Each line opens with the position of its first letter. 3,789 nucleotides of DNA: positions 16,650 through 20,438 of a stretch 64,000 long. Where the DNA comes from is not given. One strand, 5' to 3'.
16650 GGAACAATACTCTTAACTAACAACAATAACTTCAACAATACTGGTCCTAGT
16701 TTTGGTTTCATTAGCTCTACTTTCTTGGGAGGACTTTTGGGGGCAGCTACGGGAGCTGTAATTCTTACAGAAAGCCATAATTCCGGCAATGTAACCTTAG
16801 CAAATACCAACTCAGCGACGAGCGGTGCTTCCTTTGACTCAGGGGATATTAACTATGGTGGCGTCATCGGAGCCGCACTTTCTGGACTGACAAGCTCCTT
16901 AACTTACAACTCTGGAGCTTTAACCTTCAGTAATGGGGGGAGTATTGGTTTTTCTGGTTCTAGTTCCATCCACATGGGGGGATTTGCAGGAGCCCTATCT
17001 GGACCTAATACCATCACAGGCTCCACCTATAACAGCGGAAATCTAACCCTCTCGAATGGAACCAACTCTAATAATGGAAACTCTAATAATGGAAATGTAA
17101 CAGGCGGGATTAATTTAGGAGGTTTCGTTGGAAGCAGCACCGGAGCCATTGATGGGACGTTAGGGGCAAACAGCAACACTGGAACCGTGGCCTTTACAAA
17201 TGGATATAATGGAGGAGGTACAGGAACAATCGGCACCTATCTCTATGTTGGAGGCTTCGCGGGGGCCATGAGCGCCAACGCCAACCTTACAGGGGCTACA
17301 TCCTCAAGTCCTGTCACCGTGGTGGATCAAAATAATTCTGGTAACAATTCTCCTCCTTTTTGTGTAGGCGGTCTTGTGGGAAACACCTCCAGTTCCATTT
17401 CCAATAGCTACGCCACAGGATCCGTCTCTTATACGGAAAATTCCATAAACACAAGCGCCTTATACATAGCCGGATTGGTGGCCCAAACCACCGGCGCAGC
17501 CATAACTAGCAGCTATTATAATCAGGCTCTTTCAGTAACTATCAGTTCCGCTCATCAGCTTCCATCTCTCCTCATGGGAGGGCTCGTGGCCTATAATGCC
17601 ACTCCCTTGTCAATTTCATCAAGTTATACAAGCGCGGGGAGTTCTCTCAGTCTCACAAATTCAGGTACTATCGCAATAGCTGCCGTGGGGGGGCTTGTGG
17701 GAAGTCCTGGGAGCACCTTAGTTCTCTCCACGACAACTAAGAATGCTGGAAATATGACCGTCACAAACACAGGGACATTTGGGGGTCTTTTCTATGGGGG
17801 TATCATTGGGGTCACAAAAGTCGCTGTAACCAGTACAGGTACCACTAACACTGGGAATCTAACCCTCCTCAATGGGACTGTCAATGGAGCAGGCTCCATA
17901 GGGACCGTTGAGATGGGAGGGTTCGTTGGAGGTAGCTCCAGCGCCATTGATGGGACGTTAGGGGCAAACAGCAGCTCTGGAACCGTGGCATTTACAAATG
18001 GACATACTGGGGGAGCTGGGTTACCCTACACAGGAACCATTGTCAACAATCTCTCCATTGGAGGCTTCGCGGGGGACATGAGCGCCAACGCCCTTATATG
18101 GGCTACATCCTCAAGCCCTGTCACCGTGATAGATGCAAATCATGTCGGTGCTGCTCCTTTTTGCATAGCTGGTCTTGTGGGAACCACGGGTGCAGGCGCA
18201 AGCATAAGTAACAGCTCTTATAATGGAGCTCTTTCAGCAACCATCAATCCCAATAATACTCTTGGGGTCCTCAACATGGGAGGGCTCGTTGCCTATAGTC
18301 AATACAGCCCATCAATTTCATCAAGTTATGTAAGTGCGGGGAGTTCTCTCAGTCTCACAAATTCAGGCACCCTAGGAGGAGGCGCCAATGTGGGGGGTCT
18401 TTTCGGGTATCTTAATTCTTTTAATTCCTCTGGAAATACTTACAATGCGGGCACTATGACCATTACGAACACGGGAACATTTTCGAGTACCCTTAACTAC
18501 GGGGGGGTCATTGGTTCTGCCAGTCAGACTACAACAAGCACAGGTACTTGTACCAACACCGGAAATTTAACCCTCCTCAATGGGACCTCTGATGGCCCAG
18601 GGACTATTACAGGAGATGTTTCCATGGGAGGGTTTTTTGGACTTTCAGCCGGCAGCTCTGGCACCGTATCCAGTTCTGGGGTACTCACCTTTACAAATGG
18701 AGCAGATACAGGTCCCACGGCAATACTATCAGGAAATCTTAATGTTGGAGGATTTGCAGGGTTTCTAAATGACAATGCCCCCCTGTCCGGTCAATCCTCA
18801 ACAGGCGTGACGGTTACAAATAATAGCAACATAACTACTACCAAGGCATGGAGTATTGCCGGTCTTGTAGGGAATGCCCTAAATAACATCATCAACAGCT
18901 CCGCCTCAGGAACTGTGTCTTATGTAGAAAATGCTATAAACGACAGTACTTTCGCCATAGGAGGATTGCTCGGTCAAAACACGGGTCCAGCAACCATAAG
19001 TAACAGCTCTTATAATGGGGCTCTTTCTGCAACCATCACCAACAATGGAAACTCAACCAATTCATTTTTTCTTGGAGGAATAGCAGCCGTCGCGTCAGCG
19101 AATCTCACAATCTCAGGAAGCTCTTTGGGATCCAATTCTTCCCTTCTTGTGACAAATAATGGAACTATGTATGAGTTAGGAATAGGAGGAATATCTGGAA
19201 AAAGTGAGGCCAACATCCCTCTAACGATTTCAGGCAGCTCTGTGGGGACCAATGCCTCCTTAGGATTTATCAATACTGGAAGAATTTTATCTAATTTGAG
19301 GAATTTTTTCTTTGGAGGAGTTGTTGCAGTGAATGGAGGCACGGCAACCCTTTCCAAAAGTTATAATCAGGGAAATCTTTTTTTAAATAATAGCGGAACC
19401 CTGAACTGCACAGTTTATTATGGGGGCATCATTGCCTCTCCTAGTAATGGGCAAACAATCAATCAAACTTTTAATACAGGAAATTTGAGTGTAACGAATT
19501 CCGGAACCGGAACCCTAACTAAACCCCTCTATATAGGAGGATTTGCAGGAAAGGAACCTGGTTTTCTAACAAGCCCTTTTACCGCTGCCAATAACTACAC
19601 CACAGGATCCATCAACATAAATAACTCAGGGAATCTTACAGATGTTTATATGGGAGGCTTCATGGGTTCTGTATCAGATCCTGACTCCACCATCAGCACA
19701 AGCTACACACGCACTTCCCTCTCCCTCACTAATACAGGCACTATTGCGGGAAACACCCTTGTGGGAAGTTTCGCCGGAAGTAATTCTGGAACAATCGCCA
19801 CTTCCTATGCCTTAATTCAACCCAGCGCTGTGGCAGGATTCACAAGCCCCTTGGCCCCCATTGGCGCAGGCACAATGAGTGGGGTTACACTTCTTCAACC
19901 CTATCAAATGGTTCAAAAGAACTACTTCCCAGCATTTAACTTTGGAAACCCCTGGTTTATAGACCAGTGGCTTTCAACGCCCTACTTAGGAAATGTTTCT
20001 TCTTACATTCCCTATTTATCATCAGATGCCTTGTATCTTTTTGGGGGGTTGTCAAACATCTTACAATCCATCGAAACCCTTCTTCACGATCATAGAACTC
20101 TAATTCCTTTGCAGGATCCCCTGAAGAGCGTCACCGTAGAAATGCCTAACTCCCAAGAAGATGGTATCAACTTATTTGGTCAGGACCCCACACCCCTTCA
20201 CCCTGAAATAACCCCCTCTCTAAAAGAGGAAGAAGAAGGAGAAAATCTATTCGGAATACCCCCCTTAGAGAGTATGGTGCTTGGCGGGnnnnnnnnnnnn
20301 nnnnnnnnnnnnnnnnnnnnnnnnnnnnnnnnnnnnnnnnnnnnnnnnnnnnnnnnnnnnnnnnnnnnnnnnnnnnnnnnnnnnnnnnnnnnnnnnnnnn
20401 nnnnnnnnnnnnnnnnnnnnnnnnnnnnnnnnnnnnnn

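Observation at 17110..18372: Approximately 560-bp near-identical direct repeats inside the exoprotein gene (substrate for recombinational size or antigenic variation)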

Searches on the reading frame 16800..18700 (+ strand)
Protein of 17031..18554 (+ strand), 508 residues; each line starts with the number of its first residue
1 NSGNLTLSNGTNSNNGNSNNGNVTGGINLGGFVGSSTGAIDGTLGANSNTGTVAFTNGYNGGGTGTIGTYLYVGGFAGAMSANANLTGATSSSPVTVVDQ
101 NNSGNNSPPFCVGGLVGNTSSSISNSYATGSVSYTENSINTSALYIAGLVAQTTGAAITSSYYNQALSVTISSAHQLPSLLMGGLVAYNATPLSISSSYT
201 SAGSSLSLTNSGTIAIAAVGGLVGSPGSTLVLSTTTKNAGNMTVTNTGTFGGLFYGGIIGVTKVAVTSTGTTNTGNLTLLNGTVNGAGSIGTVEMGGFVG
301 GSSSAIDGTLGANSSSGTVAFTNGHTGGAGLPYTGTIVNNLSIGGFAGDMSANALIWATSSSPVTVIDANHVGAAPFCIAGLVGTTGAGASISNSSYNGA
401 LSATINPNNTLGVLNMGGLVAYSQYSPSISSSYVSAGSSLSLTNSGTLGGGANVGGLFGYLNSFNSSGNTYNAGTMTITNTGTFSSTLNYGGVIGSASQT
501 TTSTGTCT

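Call 37: find_homologous_proteins(query=window:17031-18554:+, max_evalue=0.001)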
Query window:17031-18554:+ (508 aa): 1 proteins with E <= 0.001 among 8000 candidates.
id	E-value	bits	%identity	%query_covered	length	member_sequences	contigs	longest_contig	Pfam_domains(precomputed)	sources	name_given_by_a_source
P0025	2.5e-4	38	39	27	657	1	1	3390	PF07581.18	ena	-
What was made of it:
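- Tried and rejected: A homolog search with the A+B module alone returned one weak hit because of the word-candidate limit, so it was uninformative (call 37).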

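Call 48: predict_structure(protein=window:16800-18700:+)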
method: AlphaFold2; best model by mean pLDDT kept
length: 633 residues; sequences in the alignment: 1
mean_pLDDT: 39.1   pTM: 0.39
mean pLDDT of the five models: 39.1, 35.3, 34.5, 31.8, 25.0
residues with pLDDT >= 90: 0; 70-90: 0; 50-70: 12; < 50: 621
segments of 3 or more residues with pLDDT < 50: 1-56, 58-188, 190-220, 222-245, 249-256, 258-283, 292-633
pLDDT, mean of each block of 10 residues (from residue 1): 32 44 42 42 43 45 45 41 41 38 44 40 37 36 40 41 40 42 44 42 41 42 44 40 45 45 42 37 48 46 40 39 46 41 35 38 35 33 32 35 31 34 35 30 38 35 35 34 41 36 33 37 44 39 35 44 43 32 38 39 41 34 38 33
secondary structure, 60 per line:
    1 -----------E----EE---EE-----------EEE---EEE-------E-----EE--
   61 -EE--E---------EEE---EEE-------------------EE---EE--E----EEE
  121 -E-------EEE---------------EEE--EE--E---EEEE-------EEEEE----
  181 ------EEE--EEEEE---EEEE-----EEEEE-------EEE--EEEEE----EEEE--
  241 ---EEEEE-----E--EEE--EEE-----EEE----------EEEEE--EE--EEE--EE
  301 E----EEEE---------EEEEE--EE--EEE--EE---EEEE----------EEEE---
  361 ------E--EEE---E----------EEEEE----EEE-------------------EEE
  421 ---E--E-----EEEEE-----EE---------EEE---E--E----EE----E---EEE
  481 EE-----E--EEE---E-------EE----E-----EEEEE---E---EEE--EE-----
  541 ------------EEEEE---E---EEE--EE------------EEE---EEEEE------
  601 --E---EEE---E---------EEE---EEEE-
elements in order: E35-37 E41-43 E76-78 E82-84 E118-120 E130-132 E148-150 E161-164 E172-176 E187-189 E192-196 E200-203 E209-213 E221-223 E226-230 E235-238 E244-248 E257-259 E262-264 E270-272 E283-287 E294-296 E299-301 E306-309 E319-323 E330-332 E340-343 E354-357 E370-372 E387-391 E396-398 E418-420 E433-437 E454-456 E478-482 E491-493 E517-521 E529-531 E553-557 E565-567 E584-586 E590-594 E607-609 E623-625 E629-632
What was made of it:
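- Tried and rejected: Single-sequence AlphaFold of 633 aa gave pLDDT 39 and was unusable (call 48).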

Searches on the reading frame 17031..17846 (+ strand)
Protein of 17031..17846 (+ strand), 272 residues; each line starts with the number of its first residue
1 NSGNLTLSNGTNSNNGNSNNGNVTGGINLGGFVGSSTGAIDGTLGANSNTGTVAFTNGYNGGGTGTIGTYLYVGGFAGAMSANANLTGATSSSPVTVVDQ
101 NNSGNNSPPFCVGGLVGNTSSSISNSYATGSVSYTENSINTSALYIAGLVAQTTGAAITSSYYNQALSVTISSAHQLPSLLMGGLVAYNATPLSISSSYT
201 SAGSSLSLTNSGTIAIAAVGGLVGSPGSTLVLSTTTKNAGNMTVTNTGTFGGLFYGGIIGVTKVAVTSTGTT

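Call 49: search_solved_structures(query=A2, max_evalue=1, show_alignments=1)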
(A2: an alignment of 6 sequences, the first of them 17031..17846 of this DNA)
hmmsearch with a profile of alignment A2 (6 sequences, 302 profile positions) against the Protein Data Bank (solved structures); distinct sequences matched with E-value up to 1: 0.
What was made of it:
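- Tried and rejected: A profile search of PDB sequences with the module alignment gave no hit (call 49).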

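Call 57: predict_structure(alignment_id=A2)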
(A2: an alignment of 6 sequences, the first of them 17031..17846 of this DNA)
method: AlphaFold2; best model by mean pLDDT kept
length: 272 residues; sequences in the alignment: 6
mean_pLDDT: 79.8   pTM: 0.85
mean pLDDT of the five models: 79.8, 79.5, 78.7, 78.4, 78.1
residues with pLDDT >= 90: 79; 70-90: 128; 50-70: 54; < 50: 11
segments of 3 or more residues with pLDDT < 50: 36-38, 268-272
pLDDT, mean of each block of 10 residues (from residue 1): 88 68 87 60 65 88 78 81 67 92 67 83 83 92 91 79 93 90 84 76 90 93 72 71 94 84 50 37
secondary structure, 60 per line:
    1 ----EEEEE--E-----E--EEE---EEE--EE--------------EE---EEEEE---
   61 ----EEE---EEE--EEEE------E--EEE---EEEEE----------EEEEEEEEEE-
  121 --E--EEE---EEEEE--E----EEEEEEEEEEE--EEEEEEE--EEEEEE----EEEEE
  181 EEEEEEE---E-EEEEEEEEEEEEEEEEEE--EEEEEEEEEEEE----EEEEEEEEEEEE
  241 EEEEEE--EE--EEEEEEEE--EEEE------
elements in order: E5-9 E21-23 E27-29 E53-57 E65-67 E71-73 E76-79 E89-91 E95-99 E110-119 E126-128 E132-136 E144-154 E157-163 E166-171 E176-187 E193-210 E213-224 E229-246 E253-260 E263-266
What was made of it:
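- On TpsA (two-partner secretion exoprotein): The AF2 model of module A is all-beta, with pLDDT 79.8 (call 57).
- AF2 model of module A has pLDDT 79.8 and pTM 0.85 (call 57).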

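Call 59: fold_search(model_id=the predicted structure, library=pdb)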
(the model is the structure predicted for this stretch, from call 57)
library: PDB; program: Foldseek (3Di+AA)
matches with E <= 10: 115; with E <= 0.001: 0
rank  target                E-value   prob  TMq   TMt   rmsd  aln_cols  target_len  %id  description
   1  5nxk_C                2.7e-02  0.11  0.15  0.14  17.8       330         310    8  L. reuteri 53608 SRRP (released 2018-03-21)
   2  5nxk_A                5.8e-02  0.08  0.15  0.14  17.1       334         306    8  L. reuteri 53608 SRRP (released 2018-03-21)
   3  5nxk_B                9.7e-02  0.07  0.15  0.14  16.9       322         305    8  L. reuteri 53608 SRRP (released 2018-03-21)
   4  2zu0_A                2.8e-01  0.04  0.14  0.12  15.8       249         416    7  Crystal structure of SufC-SufD complex involved in the iron-sulfur cluster biosynthesis (released 2009-03-10)
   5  5awf_B                7.2e-01  0.03  0.14  0.11  16.2       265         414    9  Crystal structure of SufB-SufC-SufD complex from Escherichia coli (released 2015-11-11)
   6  5uyt_A                7.9e-01  0.02  0.13  0.10  20.9       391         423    9  Crystal structure of ice binding protein from an Antarctic bacterium Flavobacteriaceae (released 2017-10-25)
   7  1wmr_A                8.4e-01  0.01  0.11  0.07  18.4       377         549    9  Crystal Structure of Isopullulanase from Aspergillus niger ATCC 9642 (released 2005-07-19)
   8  5awf_A                8.8e-01  0.03  0.16  0.13  14.6       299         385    6  Crystal structure of SufB-SufC-SufD complex from Escherichia coli (released 2015-11-11)
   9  1ooc_A                8.8e-01  0.02  0.15  0.13  16.3       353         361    7  Mutations in the T1.5 loop of pectate lyase A (released 2004-03-16)
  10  8iq9_B                9.8e-01  0.02  0.13  0.08  16.2       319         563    9  Crystal structure of trimeric K2-2 TSP in complex with tetrasaccharide and octasaccharide (released 2024-02-21)
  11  5uyt_B                1.1e+00  0.01  0.12  0.09  22.0       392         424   10  Crystal structure of ice binding protein from an Antarctic bacterium Flavobacteriaceae (released 2017-10-25)
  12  7sd0_A                1.1e+00  0.01  0.08  0.07  21.1       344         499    8  Cryo-EM structure of the SHOC2:PP1C:MRAS complex (released 2022-04-20)
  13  8y69_A                1.2e+00  0.00  0.06  0.04  20.5       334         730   10  LGR4-RSPO2-ZNRF3 (2:2:2) (released 2024-12-04)
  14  4q1q_A                1.3e+00  0.01  0.11  0.11  19.4       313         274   13  Crystal structure of TibC-catalyzed hyper-glycosylated TibA55-350 fragment (released 2014-09-17)
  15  4wa0                  1.3e+00  0.01  0.11  0.10  16.0       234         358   14  The structure of a possible adhesin C-terminal domain from Caldicellulosiruptor kronotskyensis (released 2015-03-04)
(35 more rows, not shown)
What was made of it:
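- The structure model rests on a 6-row alignment, and Foldseek found nothing significant (call 59).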

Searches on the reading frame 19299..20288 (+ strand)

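Call 12: search_protein_families(library=pfam, proteins=[window:19299-20288:+], max_evalue=10)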
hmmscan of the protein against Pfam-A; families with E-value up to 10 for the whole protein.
window:19299-20288:+ (330 aa): 1 family
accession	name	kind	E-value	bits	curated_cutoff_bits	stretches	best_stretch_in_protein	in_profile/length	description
PF03043.19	Herpes_UL87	-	0.46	9.3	25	1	79-115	257-293/524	Herpesvirus UL87 family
